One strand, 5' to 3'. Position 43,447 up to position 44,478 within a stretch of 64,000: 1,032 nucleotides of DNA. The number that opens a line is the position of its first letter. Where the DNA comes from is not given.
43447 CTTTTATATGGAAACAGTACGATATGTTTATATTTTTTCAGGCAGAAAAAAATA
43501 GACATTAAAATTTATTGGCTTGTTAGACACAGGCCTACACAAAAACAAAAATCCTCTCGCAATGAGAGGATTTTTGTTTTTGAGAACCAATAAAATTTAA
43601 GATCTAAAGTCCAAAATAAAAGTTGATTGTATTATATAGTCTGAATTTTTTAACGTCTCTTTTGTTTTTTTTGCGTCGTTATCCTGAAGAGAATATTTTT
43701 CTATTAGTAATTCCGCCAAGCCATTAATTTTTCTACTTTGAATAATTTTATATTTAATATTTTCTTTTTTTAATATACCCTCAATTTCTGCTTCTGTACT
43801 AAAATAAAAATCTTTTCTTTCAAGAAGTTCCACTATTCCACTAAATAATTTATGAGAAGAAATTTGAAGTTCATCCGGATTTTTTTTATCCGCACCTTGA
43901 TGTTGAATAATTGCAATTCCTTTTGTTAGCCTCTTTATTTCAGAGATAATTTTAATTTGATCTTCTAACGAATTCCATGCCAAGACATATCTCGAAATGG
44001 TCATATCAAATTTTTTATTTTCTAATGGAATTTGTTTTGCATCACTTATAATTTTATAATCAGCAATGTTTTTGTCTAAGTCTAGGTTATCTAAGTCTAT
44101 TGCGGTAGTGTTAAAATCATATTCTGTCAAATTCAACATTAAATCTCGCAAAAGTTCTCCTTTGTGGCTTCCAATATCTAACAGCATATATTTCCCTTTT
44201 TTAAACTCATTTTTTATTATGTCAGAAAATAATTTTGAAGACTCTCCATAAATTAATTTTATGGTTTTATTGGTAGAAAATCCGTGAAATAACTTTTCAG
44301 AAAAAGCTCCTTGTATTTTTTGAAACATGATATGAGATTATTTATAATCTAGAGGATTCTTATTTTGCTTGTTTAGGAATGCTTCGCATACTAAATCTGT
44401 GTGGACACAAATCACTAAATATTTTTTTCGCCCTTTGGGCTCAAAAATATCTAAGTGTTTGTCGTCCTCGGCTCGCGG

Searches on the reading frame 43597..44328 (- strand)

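Call 40: search_protein_families(library=pfam, proteins=[window:43597-44328:-], max_evalue=0.01)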
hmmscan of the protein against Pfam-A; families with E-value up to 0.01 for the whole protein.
window:43597-44328:- (243 aa): 3 families
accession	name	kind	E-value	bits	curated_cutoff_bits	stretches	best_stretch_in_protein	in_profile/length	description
PF08241.18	Methyltransf_11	-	1.5e-07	32.4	21.2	1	50-136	1-88/95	Methyltransferase domain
PF13649.12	Methyltransf_25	-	0.00011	23.2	27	1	50-136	2-94/97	Methyltransferase domain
PF13489.12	Methyltransf_23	-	0.002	18.3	27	1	48-153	25-128/164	Methyltransferase domain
